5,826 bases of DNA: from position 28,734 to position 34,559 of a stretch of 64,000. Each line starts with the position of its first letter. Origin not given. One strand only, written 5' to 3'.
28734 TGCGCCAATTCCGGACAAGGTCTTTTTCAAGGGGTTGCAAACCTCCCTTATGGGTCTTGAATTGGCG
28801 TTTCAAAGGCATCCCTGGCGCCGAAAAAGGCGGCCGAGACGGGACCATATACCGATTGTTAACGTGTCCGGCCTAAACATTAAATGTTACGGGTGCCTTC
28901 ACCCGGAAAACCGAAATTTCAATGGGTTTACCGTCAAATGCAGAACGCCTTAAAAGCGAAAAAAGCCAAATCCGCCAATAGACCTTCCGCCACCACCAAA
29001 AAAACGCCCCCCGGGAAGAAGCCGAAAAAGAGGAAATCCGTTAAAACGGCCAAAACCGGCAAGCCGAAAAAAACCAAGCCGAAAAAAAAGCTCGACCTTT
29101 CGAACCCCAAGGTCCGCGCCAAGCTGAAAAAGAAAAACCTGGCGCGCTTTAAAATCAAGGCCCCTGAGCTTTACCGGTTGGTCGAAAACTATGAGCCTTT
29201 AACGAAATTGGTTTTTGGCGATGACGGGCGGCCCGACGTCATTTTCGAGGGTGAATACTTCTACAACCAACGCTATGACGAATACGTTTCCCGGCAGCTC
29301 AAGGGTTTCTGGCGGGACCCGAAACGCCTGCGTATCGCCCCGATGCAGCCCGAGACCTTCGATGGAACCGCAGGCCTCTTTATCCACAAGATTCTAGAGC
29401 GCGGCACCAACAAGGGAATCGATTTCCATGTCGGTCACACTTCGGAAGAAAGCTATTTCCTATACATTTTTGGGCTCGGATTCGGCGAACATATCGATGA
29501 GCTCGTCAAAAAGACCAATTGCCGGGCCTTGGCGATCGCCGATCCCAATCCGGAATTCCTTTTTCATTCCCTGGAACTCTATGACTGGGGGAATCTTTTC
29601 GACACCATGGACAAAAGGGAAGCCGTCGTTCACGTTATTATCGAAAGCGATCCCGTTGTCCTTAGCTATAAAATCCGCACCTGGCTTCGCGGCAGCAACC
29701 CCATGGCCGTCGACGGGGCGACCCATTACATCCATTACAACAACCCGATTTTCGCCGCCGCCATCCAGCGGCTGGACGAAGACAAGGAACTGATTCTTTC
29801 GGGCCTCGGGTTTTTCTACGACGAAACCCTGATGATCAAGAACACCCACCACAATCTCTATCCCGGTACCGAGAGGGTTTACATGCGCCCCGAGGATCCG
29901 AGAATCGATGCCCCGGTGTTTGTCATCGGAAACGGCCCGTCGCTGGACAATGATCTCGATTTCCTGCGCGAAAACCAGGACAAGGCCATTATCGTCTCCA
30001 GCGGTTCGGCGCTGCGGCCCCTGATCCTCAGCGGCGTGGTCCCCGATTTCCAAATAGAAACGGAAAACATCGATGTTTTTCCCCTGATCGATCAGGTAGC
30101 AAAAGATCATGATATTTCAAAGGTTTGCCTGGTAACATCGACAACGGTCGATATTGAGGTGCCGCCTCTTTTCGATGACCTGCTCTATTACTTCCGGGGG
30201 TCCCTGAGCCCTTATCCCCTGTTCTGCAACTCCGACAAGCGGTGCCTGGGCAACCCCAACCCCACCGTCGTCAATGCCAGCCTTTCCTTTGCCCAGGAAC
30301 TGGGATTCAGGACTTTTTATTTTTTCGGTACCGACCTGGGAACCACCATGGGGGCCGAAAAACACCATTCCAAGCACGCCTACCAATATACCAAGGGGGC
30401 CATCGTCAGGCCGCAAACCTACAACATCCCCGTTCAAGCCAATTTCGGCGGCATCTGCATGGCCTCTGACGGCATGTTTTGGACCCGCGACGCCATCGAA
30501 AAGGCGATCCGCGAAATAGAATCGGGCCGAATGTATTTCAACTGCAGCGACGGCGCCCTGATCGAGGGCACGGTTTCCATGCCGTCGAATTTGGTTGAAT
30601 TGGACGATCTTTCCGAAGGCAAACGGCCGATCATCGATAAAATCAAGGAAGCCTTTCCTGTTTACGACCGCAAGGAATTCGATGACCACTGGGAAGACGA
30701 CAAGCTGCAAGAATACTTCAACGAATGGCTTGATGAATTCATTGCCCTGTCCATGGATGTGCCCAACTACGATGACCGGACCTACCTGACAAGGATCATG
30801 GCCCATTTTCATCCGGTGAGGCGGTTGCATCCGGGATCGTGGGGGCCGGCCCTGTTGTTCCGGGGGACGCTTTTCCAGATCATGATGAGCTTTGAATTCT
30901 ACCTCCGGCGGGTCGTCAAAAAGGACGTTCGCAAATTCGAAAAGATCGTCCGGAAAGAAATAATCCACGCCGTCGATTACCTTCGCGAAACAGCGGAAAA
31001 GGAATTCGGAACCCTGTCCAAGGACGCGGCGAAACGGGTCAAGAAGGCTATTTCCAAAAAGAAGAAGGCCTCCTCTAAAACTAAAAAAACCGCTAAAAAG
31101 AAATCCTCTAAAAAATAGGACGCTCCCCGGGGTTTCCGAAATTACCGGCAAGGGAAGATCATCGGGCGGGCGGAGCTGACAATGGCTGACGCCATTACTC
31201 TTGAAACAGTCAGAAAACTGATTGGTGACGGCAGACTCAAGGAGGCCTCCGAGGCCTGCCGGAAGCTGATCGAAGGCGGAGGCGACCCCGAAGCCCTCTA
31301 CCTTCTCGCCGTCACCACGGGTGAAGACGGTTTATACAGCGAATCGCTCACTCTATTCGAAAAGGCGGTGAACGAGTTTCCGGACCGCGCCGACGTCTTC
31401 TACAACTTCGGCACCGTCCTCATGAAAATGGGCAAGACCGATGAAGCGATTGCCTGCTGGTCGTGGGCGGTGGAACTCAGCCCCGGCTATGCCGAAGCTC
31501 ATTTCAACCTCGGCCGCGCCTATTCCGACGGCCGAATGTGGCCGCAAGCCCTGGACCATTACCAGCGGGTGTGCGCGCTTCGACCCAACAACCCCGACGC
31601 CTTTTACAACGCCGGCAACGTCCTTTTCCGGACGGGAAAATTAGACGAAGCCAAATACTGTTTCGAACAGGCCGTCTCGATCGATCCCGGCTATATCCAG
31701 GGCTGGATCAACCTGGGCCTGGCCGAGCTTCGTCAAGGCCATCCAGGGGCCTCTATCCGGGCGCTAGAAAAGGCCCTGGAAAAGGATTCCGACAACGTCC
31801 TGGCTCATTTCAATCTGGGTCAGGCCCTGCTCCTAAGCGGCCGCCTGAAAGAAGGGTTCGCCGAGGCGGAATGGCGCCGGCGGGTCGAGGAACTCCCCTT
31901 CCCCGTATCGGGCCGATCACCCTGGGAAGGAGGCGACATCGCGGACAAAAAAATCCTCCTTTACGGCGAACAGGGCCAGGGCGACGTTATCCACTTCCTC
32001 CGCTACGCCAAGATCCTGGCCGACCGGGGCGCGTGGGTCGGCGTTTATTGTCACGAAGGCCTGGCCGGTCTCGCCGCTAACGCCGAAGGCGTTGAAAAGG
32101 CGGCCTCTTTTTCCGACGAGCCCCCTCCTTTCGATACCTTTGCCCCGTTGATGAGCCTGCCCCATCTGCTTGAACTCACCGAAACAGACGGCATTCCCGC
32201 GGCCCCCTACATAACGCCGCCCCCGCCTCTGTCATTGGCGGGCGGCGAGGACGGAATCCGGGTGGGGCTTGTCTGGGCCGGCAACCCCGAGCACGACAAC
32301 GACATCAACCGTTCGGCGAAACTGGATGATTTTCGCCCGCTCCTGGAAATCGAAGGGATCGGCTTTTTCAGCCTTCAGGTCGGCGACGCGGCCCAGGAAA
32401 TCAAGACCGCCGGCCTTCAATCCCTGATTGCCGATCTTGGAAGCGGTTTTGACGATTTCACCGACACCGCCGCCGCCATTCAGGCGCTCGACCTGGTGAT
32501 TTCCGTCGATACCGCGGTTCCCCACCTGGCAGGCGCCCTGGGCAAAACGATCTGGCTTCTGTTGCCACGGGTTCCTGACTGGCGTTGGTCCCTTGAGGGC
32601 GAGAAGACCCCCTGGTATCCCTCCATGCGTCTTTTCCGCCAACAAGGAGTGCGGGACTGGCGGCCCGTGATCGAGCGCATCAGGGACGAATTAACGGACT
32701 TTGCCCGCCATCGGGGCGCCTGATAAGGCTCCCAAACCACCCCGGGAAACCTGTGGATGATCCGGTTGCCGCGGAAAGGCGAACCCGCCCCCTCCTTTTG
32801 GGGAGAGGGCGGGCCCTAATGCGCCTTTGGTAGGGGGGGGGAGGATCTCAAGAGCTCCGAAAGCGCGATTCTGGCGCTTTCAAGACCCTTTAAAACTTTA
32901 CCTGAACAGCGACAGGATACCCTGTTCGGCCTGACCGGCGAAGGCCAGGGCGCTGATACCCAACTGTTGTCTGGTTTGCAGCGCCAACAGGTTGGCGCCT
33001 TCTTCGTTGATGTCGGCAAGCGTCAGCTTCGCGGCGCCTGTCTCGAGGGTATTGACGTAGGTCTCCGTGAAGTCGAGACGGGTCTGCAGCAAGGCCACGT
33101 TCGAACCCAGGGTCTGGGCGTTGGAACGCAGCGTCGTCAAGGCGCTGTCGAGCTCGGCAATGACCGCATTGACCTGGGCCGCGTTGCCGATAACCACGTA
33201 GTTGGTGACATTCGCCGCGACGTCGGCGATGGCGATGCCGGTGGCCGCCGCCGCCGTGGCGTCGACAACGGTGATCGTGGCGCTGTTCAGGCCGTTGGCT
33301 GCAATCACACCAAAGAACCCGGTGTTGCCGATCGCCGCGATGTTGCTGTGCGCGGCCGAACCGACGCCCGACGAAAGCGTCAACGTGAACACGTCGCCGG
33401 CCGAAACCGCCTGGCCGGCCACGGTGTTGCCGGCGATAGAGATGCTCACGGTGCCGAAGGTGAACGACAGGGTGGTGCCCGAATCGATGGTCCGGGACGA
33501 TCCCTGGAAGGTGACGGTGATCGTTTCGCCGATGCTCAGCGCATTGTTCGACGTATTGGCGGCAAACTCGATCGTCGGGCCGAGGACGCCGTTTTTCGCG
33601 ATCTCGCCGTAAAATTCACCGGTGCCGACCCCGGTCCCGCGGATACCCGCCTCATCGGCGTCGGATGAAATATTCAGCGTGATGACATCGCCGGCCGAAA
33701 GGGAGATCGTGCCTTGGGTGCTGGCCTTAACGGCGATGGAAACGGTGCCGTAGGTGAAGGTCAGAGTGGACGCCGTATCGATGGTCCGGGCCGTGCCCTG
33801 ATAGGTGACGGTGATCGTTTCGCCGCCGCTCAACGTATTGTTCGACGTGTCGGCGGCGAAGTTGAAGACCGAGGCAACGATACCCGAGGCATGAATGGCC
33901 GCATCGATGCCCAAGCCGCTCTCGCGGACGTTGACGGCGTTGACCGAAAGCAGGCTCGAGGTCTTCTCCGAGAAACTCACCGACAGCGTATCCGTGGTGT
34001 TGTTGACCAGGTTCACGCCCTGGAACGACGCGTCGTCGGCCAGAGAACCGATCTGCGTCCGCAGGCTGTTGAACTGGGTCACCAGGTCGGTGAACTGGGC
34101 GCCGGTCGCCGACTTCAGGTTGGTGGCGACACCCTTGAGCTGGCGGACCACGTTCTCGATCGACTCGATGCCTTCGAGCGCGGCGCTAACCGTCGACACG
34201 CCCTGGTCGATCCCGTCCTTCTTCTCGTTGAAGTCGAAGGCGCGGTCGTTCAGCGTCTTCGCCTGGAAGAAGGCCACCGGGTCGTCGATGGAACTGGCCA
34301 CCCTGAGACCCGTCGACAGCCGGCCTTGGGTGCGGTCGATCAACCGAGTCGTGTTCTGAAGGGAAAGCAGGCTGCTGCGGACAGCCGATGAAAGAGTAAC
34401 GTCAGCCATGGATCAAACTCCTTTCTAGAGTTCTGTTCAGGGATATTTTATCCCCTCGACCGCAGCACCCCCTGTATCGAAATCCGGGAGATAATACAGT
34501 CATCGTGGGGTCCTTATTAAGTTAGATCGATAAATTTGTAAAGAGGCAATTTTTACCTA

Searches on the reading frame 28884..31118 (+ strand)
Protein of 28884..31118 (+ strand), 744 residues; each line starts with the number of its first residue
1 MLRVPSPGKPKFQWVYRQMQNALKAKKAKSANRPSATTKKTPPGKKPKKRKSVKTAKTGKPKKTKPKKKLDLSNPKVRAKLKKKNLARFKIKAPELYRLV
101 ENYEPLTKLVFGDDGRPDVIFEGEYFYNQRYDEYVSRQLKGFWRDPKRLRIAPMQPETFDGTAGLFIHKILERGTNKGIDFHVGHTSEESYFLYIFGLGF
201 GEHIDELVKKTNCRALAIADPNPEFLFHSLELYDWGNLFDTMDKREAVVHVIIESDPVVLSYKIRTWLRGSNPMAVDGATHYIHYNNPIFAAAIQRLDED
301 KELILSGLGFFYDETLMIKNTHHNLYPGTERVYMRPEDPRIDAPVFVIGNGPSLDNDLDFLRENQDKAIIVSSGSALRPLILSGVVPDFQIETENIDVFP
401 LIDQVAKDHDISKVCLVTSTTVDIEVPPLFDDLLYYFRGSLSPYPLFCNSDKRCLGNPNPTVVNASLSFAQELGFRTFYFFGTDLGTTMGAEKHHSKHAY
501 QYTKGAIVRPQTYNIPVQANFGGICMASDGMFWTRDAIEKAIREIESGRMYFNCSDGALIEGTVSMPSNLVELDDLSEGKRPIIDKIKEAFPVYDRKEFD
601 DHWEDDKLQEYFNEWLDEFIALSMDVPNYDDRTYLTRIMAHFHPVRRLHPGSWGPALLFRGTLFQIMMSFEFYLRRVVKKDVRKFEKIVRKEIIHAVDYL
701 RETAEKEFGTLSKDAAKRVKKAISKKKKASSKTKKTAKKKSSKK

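Call 10: search_protein_families(library=pfam, proteins=[window:28884-31118:+], max_evalue=0.001)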
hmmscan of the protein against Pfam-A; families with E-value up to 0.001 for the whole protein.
window:28884-31118:+ (744 aa): 2 families
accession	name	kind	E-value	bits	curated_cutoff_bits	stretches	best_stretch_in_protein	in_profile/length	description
PF20157.4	Maf_flag10_N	-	1.6e-44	152.5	23.5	1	83-304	3-226/228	Glycosyltransferase Maf N-terminal domain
PF01973.23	MptE-like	-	4.6e-26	92.1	34.6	1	338-488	24-169/171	6-hydroxymethylpterin diphosphokinase MptE-like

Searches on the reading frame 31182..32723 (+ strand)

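Call 10: search_protein_families(library=pfam, proteins=[window:31182-32723:+], max_evalue=0.001)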
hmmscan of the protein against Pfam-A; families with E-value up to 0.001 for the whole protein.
window:31182-32723:+ (513 aa): 19 families
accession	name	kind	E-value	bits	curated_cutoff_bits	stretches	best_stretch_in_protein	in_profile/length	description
PF13414.12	TPR_11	-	3.1e-37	126.4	26.8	4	77-114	1-38/42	TPR repeat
PF07719.23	TPR_2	-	5.1e-35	117.1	27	3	138-170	1-33/34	Tetratricopeptide repeat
PF00515.34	TPR_1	-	1.9e-33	113.4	27.8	3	138-171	1-34/34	Tetratricopeptide repeat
PF13431.12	TPR_17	-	7.1e-31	104.3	24.4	2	126-158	1-33/34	Tetratricopeptide repeat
PF13432.12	TPR_16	-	5.9e-28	97.4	32.7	3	74-138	1-65/65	Tetratricopeptide repeat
PF14559.12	TPR_19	-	1.6e-23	83.2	25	3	122-170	9-57/68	Tetratricopeptide repeat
PF13428.12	TPR_14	-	8.2e-22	75.9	23.5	1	174-215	3-44/44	Tetratricopeptide repeat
PF13181.12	TPR_8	-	6.5e-21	73.1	25.7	1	139-170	2-33/34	Tetratricopeptide repeat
PF13424.12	TPR_12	-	3.1e-20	72.6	30.1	2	69-134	2-75/77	Tetratricopeptide repeat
PF13174.12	TPR_6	-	7.4e-15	54.9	26.3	0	105-136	1-32/33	Tetratricopeptide repeat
PF13371.12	TPR_9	-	2.4e-12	47.1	35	1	114-169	5-60/73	Tetratricopeptide repeat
PF12895.13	ANAPC3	-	8.6e-11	42.4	27.2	1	18-92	4-78/82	Anaphase-promoting complex, cyclosome, subunit 3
PF13374.12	TPR_10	-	5.6e-09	36.2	27.5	0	143-167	7-31/42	Tetratricopeptide repeat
PF23914.1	TPR_CcmH_CycH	-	2e-08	34.7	42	0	168-220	46-98/158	Cytochrome c-type biogenesis protein H TPR domain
PF13176.12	TPR_7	-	4.4e-07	29.9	27.9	0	106-139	1-34/36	Tetratricopeptide repeat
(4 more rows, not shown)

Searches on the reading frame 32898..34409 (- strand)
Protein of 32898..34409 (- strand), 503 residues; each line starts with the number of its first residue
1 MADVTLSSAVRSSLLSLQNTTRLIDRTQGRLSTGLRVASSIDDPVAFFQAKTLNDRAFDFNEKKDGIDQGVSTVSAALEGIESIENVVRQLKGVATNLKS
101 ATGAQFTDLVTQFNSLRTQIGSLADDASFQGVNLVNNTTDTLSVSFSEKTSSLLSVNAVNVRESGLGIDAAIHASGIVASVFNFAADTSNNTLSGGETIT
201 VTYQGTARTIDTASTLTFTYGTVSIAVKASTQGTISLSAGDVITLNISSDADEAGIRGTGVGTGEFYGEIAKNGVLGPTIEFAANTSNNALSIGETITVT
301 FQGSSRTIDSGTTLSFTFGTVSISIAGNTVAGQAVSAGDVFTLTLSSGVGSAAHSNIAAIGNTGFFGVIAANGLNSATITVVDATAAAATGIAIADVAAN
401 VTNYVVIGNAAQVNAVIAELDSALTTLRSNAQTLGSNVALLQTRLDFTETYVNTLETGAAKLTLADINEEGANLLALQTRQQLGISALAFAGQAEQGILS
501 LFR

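Call 10: search_protein_families(library=pfam, proteins=[window:32898-34409:-], max_evalue=0.001)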
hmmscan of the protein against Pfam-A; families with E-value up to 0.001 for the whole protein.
window:32898-34409:- (503 aa): 2 families
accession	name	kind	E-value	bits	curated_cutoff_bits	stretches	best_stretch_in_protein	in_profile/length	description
PF00669.25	Flagellin_N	-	4.1e-10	40.3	26.6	1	15-138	12-137/139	Bacterial flagellin N-terminal helical region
PF00700.27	Flagellin_C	-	1.6e-07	32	23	1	419-502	3-86/86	Bacterial flagellin C-terminal helical region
